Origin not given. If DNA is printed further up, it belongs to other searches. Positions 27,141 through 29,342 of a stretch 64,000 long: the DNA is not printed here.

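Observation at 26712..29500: Low-GC islet: tRNA-3'-like fragment, dead integrase stub and an intact OLD-family ATPase-TOPRIM nuclease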

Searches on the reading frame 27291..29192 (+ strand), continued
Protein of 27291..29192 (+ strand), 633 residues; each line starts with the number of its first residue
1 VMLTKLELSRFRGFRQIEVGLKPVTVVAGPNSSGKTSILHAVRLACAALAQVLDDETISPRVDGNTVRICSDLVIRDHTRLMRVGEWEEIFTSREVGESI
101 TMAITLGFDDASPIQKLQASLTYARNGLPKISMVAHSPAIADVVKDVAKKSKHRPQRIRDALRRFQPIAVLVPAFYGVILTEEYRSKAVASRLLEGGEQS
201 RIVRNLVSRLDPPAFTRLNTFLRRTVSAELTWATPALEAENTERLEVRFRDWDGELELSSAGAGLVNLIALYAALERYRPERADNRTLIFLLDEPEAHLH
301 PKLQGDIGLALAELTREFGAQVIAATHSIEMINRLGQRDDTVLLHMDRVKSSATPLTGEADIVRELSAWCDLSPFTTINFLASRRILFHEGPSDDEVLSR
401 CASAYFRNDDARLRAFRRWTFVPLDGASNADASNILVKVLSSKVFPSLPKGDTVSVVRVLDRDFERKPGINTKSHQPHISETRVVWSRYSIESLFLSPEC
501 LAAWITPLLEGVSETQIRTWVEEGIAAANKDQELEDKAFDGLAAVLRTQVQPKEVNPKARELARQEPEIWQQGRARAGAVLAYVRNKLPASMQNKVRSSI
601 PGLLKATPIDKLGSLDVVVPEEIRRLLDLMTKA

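Call 34: find_encoding_contigs(protein=P0002, flank=6000, max_places=2)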
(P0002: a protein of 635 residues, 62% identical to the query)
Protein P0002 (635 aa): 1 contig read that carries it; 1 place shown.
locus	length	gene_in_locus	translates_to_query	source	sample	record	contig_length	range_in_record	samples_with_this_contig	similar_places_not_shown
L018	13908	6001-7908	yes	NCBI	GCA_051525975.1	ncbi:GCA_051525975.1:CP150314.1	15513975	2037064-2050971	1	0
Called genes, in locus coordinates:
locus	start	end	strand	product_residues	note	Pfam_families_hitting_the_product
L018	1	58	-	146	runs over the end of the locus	-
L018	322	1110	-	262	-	PF04542:Sigma70_r2 (weak)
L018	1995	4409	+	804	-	PF13385:Laminin_G_3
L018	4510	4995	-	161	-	PF08327:AHSA1 (weak)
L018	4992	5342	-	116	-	PF12840:HTH_20, PF01022:HTH_5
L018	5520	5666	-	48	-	PF02954:HTH_8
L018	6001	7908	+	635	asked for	PF02463:SMC_N (weak), PF11398:DUF2813 (weak), PF13175:AAA_15, PF13476:AAA_23, PF13304:AAA_21, PF13175:AAA_15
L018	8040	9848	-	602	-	PF16697:Yop-YscD_cpl, PF00498:FHA, PF00158:Sigma54_activat, PF14532:Sigma54_activ_2, PF25601:AAA_lid_14, PF02954:HTH_8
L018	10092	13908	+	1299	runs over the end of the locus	PF00069:Pkinase, PF07714:PK_Tyr_Ser-Thr, PF00069:Pkinase, PF13191:AAA_16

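Call 35: find_encoding_contigs(protein=P0052, flank=6000, max_places=2)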
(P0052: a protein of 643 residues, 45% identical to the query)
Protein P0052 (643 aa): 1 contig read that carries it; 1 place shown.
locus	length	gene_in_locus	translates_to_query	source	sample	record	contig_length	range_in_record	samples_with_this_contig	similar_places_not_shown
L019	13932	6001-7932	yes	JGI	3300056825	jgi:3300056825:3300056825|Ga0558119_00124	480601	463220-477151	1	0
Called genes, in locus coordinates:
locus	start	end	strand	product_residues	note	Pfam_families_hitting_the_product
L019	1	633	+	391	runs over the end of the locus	PF01207:Dus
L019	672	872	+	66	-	-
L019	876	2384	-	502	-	-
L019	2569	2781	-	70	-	-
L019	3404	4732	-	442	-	-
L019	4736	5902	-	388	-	PF00696:AA_kinase, PF01472:PUA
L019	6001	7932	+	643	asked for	PF02463:SMC_N (weak), PF11398:DUF2813 (faint), PF13175:AAA_15 (weak), PF13476:AAA_23 (weak), PF13304:AAA_21, PF13175:AAA_15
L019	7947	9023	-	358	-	PF00724:Oxidored_FMN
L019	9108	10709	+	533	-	PF13207:AAA_17 (faint), PF06414:Zeta_toxin (weak), PF13671:AAA_33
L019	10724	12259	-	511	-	PF13360:PQQ_2 (weak)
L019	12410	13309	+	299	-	PF00582:Usp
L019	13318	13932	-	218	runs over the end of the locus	PF00005:ABC_tran, PF13555:AAA_29 (weak), PF13304:AAA_21 (faint)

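Call 36: find_encoding_contigs(protein=P0019, flank=6000, max_places=2)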
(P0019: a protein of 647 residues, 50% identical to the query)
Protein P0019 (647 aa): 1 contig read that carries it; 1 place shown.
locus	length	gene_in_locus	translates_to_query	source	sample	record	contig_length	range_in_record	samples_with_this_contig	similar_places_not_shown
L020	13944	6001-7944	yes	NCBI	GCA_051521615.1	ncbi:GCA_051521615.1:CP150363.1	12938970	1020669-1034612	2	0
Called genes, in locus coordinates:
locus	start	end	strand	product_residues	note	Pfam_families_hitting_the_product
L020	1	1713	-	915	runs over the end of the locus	PF00989:PAS, PF08448:PAS_4, PF13426:PAS_9, PF01590:GAF, PF13185:GAF_2, PF00512:HisKA, PF02518:HATPase_c, PF00072:Response_reg, +3 more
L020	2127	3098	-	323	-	PF01012:ETF, PF00766:ETF_alpha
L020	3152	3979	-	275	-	PF01012:ETF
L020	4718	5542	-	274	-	-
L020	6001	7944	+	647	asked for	PF02463:SMC_N (faint), PF11398:DUF2813 (faint), PF13175:AAA_15, PF13476:AAA_23 (weak), PF13304:AAA_21, PF13175:AAA_15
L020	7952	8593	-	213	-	PF04542:Sigma70_r2 (weak), PF08281:Sigma70_r4_2 (weak), PF04545:Sigma70_r4 (weak)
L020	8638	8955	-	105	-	-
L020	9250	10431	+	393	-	PF00069:Pkinase, PF07714:PK_Tyr_Ser-Thr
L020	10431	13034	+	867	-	-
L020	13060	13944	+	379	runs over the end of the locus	-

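Call 37: find_encoding_contigs(protein=P0040, flank=6000, max_places=2)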
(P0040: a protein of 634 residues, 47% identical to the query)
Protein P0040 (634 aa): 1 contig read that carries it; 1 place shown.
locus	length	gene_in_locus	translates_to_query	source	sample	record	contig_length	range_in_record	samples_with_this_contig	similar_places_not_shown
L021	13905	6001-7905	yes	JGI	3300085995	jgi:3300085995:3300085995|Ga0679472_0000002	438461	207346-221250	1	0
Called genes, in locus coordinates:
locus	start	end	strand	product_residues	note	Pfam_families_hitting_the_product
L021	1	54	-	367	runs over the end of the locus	-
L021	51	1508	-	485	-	PF00069:Pkinase, PF01636:APH (faint), PF07714:PK_Tyr_Ser-Thr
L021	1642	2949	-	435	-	PF13424:TPR_12 (faint)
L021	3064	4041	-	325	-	PF05685:Uma2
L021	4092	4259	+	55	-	-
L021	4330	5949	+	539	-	PF03734:YkuD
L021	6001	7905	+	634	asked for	PF02463:SMC_N (faint), PF11398:DUF2813 (faint), PF13175:AAA_15, PF13476:AAA_23 (weak), PF13304:AAA_21, PF13175:AAA_15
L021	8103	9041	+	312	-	PF03631:Virul_fac_BrkB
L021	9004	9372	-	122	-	-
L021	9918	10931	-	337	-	-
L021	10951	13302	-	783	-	PF03544:TonB_C, PF07715:Plug (weak)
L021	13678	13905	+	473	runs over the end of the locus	PF00158:Sigma54_activat, PF14532:Sigma54_activ_2, PF02954:HTH_8, PF18024:HTH_50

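Call 38: find_encoding_contigs(protein=P0088, flank=6000, max_places=2)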
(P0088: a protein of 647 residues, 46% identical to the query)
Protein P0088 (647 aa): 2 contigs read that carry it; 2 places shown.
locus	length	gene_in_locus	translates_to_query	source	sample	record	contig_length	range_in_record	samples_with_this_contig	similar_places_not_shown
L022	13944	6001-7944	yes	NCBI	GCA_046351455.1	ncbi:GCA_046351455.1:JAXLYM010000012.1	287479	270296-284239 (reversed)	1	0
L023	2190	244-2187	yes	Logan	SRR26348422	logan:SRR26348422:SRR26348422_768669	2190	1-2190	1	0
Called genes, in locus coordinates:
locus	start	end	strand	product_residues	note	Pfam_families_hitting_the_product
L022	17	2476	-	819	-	PF09937:DUF2169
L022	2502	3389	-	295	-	-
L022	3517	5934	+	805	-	PF05954:Phage_GPD, PF04717:Phage_base_V, PF22178:Gp5_trimer_C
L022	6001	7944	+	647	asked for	PF02463:SMC_N (faint), PF11398:DUF2813 (faint), PF13175:AAA_15 (weak), PF13476:AAA_23 (weak), PF13304:AAA_21, PF13175:AAA_15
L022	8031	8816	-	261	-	-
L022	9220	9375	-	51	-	-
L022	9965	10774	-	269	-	PF05685:Uma2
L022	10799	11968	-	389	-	PF02771:Acyl-CoA_dh_N, PF02770:Acyl-CoA_dh_M, PF00441:Acyl-CoA_dh_1, PF08028:Acyl-CoA_dh_2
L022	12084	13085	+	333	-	PF18030:Rimk_N, PF02655:ATP-grasp_3 (weak), PF02955:GSH-S_ATP, PF08443:RimK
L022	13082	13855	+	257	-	PF00378:ECH_1, PF16113:ECH_2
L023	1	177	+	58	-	?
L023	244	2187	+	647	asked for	PF02463:SMC_N (faint), PF11398:DUF2813 (faint), PF13175:AAA_15 (weak), PF13476:AAA_23 (weak), PF13304:AAA_21, PF13175:AAA_15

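Call 39: find_encoding_contigs(protein=P0018, flank=6000, max_places=2)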
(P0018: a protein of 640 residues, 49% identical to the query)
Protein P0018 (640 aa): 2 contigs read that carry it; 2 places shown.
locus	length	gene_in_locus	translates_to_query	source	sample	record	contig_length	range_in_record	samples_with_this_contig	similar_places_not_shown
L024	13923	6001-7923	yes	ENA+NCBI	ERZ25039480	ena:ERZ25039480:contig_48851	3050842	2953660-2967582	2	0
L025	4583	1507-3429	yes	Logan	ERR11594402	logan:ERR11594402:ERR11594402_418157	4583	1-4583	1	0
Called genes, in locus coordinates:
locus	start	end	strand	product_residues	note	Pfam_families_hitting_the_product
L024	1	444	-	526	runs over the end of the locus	PF00390:malic, PF03949:Malic_M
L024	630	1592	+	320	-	PF02729:OTCace_N, PF00185:OTCace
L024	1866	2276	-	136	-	-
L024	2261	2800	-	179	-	PF04542:Sigma70_r2, PF08281:Sigma70_r4_2 (weak)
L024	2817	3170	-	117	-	-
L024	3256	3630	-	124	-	-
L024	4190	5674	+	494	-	PF01469:Pentapeptide_2 (faint), PF18067:Lipase_C (faint), PF03413:PepSY (faint), PF08450:SGL (faint), PF10282:Lactonase, PF22494:choice_anch_I (faint), PF10282:Lactonase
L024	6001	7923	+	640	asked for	PF02463:SMC_N (faint), PF11398:DUF2813 (weak), PF13304:AAA_21, PF13175:AAA_15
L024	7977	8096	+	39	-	-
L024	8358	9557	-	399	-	PF00202:Aminotran_3, PF01041:DegT_DnrJ_EryC1 (weak)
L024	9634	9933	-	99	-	-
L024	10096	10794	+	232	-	PF00515:TPR_1 (faint), PF07719:TPR_2 (faint), PF13181:TPR_8 (faint), PF13414:TPR_11 (faint), PF13432:TPR_16, PF14559:TPR_19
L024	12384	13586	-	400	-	PF02683:DsbD_TM, PF00085:Thioredoxin, PF13098:Thioredoxin_2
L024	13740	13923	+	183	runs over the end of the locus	PF00645:zf-PARP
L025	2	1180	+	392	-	?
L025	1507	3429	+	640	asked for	PF02463:SMC_N (faint), PF11398:DUF2813 (weak), PF13304:AAA_21, PF13175:AAA_15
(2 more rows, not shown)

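Call 61: predict_structure(alignment_id=A1)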
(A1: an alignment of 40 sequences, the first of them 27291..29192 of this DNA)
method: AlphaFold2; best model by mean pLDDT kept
length: 633 residues; sequences in the alignment: 40
mean_pLDDT: 89.6   pTM: 0.66
mean pLDDT of the five models: 89.6, 86.6, 86.2, 85.9, 85.3
residues with pLDDT >= 90: 427; 70-90: 161; 50-70: 45; < 50: 0
segments of 3 or more residues with pLDDT < 50: none
pLDDT, mean of each block of 10 residues (from residue 1): 96 95 94 90 96 94 97 91 88 89 97 97 87 97 94 95 94 88 88 80 92 94 92 90 93 92 90 90 84 90 87 90 93 90 93 86 77 57 81 93 95 89 68 63 59 82 89 77 93 96 96 97 98 95 92 93 94 96 97 95 95 93 96 80
secondary structure, 60 per line:
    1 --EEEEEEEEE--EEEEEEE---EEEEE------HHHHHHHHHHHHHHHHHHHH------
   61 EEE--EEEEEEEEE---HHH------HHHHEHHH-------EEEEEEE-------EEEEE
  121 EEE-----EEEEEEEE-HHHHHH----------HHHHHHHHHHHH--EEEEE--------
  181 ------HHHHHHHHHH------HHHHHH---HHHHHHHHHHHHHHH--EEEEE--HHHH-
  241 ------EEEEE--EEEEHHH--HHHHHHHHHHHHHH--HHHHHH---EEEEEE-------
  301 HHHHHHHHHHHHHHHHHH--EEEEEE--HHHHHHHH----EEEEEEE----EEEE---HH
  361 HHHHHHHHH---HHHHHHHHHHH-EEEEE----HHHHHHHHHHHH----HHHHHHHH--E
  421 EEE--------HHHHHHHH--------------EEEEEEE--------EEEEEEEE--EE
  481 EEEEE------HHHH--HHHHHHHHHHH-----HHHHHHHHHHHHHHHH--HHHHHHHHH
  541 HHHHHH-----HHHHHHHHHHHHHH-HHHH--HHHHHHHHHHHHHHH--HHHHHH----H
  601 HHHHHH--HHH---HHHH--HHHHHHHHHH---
elements in order: E3-11 E14-20 E24-28 H35-54 E61-63 E66-74 H87-90 E102-108 E116-123 E129-136 H138-143 H154-165 E168-172 H187-196 H203-208 H212-226 E229-233 H236-239 E247-251 E254-257 H263-276 H279-284 E288-293 H301-318 E321-326 H329-336 E341-347 E352-355 H359-369 H373-383 E385-389 H394-405 H410-417 E420-423 H432-439 E454-460 E469-476 E479-485 H492-495 H498-508 H514-529 H532-546 H552-565 H567-570 H573-587 H590-595 H600-606 H615-618 H621-630

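Call 63: fold_search(model_id=the predicted structure, library=pdb)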
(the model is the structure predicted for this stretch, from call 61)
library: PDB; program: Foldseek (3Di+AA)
matches with E <= 10: 1388; with E <= 0.001: 330
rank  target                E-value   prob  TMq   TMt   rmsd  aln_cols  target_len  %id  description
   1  8sm3_A                8.4e-13  1.00  0.31  0.36  20.9       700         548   12  Structure of Bacillus cereus VD045 Gabija GajA-GajB Complex (released 2023-11-22)
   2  6p74                  1.3e-12  1.00  0.31  0.37  19.9       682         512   14  OLD nuclease from Thermus Scotoductus (released 2020-01-29)
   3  8eea_B                1.3e-12  1.00  0.36  0.58   7.6       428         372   17  Structure of E.coli Septu (PtuAB) complex (released 2023-12-27)
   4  8u7i_A                1.7e-12  1.00  0.33  0.33  20.2       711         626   11  Structure of the phage immune evasion protein Gad1 bound to the Gabija GajAB complex (released 2023-11-22)
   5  8x5i_D                2.1e-12  1.00  0.31  0.35  19.7       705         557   11  Structure of ATP/Mg2+ bound Gabija GajA (released 2024-02-28)
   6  8eea_C                2.4e-12  1.00  0.34  0.47  10.0       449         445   17  Structure of E.coli Septu (PtuAB) complex (released 2023-12-27)
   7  8sux_F                3.5e-12  1.00  0.35  0.56  10.0       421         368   17  Structure of E. coli PtuA hexamer (released 2024-01-10)
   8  8eea_A                4.3e-12  1.00  0.36  0.57   7.8       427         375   17  Structure of E.coli Septu (PtuAB) complex (released 2023-12-27)
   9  8x5i_B                6.8e-12  1.00  0.31  0.35  19.0       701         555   12  Structure of ATP/Mg2+ bound Gabija GajA (released 2024-02-28)
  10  9lp9_B                1.2e-11  1.00  0.28  0.24  23.1       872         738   10  The cryo-EM structure of retron Eco8 in a standby state (released 2025-11-19)
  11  8ee4_F                1.3e-11  1.00  0.32  0.48  11.3       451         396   15  Structure of PtuA (released 2024-01-03)
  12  9lpa_B                1.5e-11  1.00  0.31  0.27  22.0       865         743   10  The cryo-EM structure of retron Eco8 in an active state (released 2025-11-19)
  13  8eea_D                1.9e-11  1.00  0.35  0.46  10.0       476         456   16  Structure of E.coli Septu (PtuAB) complex (released 2023-12-27)
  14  8sux_C                2.8e-11  1.00  0.35  0.56   8.0       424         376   16  Structure of E. coli PtuA hexamer (released 2024-01-10)
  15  8ee4_E                8.7e-11  1.00  0.35  0.53   9.5       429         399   18  Structure of PtuA (released 2024-01-03)
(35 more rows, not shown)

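Call 64: list_cluster_members(proteins=[P0001, P0004, P0003])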
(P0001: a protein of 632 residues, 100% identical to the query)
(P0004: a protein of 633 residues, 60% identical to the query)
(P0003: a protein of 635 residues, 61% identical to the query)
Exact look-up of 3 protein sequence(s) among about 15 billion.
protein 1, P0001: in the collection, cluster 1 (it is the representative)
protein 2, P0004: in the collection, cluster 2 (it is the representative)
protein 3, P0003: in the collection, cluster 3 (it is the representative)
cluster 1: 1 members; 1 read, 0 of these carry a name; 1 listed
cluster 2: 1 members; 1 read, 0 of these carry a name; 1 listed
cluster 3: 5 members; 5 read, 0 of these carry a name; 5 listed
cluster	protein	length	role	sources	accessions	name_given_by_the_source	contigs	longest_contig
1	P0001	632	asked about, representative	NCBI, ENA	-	-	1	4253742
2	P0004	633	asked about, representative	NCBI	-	-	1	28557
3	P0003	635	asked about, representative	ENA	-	-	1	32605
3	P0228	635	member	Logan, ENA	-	-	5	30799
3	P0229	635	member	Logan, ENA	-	-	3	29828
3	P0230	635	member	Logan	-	-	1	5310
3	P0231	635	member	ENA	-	-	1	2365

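Call 65: find_encoding_contigs(protein=P0004, flank=8000, max_places=1)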
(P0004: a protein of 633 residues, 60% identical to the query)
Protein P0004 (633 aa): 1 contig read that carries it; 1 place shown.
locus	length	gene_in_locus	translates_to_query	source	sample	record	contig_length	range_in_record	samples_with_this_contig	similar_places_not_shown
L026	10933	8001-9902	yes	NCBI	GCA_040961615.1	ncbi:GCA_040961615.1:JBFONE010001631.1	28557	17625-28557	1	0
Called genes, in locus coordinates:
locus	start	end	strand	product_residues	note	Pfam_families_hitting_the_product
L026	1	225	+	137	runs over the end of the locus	-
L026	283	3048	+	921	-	-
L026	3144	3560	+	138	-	-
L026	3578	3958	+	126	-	PF00436:SSB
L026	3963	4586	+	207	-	-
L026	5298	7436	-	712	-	-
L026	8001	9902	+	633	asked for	PF02463:SMC_N (weak), PF11398:DUF2813 (faint), PF13175:AAA_15, PF13476:AAA_23 (weak), PF13304:AAA_21, PF13175:AAA_15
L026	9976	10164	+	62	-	-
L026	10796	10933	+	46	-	?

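Call 66: find_encoding_contigs(protein=P0003, flank=8000, max_places=1)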
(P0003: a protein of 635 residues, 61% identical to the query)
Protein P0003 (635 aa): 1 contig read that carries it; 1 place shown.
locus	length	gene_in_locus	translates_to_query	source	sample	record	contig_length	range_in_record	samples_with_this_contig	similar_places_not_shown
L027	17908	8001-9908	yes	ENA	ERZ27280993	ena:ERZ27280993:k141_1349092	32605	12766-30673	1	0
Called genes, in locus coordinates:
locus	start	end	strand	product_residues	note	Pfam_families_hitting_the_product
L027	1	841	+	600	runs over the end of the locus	PF08308:PEGA, PF13620:CarboxypepD_reg (faint)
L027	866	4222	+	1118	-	PF24681:Kelch_KLHDC2_KLHL20_DRC7, PF24981:Beta-prop_ATRN-LZTR1, PF13964:Beta-prop_Calicin, PF01344:Kelch_1 (weak), PF13415:Beta-prop_FBX42 (weak), PF13418:Beta-prop_TYW4 (weak), PF24681:Kelch_KLHDC2_KLHL20_DRC7, PF13415:Beta-prop_FBX42, +6 more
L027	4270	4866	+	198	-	PF05685:Uma2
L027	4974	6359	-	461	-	PF00291:PALP, PF00571:CBS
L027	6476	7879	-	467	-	PF00072:Response_reg, PF00158:Sigma54_activat, PF14532:Sigma54_activ_2, PF25601:AAA_lid_14, PF02954:HTH_8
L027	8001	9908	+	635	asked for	PF02463:SMC_N (faint), PF13175:AAA_15, PF13476:AAA_23 (weak), PF13175:AAA_15, PF13304:AAA_21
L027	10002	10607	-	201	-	-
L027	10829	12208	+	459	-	-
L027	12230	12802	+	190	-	PF10604:Polyketide_cyc2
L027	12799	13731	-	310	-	-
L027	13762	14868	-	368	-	PF09587:PGA_cap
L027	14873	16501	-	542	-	-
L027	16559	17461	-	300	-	PF01555:N6_N4_Mtase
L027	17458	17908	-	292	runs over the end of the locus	PF03411:Peptidase_M74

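Call 68: find_related_loci(query=A1, collection=viral_contigs, flank=6000)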
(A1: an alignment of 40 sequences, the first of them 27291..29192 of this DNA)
Query A1 (633 aa) in viral_contigs; peptide patterns used: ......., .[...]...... (x = any residue, [..] = any of these).
102 stretches matched a pattern; 3 encode a relative of the query (tblastn E <= 1e-3); 3 distinct loci.
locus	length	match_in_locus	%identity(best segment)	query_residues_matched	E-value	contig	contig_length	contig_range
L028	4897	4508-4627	45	289-328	8e-7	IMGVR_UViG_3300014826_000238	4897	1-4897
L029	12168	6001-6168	44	281-337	3e-6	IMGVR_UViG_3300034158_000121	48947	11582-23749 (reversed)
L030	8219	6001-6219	33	258-328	1e-5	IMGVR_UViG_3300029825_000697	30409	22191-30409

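Call 69: search_dna_similar(query=window:27294-29189:+, collection=plasmids, mode=protein, max_rows=12)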
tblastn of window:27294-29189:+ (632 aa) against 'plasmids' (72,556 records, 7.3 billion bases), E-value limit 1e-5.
Records with a match: 11; places in all: 11; records where one place covers at least 80% of the query: 0.
Best place of each record, by identity: <60% 11.
By first word of the organism name: Leptolyngbya 4; Nostoc 1; Paraburkholderia 1; Emticicia 1; Rhizobium 1; Cupriavidus 1; Crocosphaera 1; Nitrosomonas 1.
By predicted mobility (MOB-suite, as given by PLSDB): non-mobilizable 7; conjugative 3; mobilizable 1.
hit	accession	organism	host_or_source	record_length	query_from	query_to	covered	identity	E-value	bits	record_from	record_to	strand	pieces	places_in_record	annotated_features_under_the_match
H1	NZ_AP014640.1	Leptolyngbya boryana IAM M-101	-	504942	201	631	68%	33.6%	6e-66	242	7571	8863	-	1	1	AAA family ATPase | hypothetical protein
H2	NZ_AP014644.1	Leptolyngbya boryana dg5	-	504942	201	631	68%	33.6%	6e-66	242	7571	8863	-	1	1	AAA family ATPase | hypothetical protein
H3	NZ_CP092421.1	Leptolyngbya boryana IU 594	-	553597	201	631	68%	33.6%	6e-66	242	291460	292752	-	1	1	AAA family ATPase | hypothetical protein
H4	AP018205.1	Leptolyngbya boryana NIES-2135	-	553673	201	631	68%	33.6%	6e-66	242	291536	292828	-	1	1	hypothetical protein (x2)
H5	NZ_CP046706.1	Nostoc sp. ATCC 53789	-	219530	1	370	59%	26.4%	5e-25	118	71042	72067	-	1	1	AAA family ATPase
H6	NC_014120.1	Paraburkholderia atlantica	-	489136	1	341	54%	24.7%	1e-12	79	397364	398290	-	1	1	AAA family ATPase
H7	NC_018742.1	Emticicia oligotrophica DSM 17448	warm spring water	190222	1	327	52%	25.6%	2e-15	88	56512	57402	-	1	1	AAA family ATPase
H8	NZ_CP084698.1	Rhizobium ruizarguesonis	Pisum sativum L.,Cell culture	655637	2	371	59%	22.0%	7e-9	67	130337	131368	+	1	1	ATP-binding protein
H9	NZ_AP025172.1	Cupriavidus sp. P-10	-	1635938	2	349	55%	21.3%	1e-7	63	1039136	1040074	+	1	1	none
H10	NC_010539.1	Crocosphaera subtropica ATCC 51142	-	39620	1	337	53%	22.0%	4e-13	81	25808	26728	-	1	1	AAA family ATPase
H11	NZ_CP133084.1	Nitrosomonas sp. sh817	mixed culture,domestic water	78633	167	334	27%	24.0%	3e-7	62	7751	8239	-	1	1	AAA family ATPase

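Call 70: search_dna_similar(query=window:27294-29189:+, collection=phages, mode=protein, max_rows=12)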
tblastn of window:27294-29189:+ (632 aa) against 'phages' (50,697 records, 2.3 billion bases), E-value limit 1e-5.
No match.
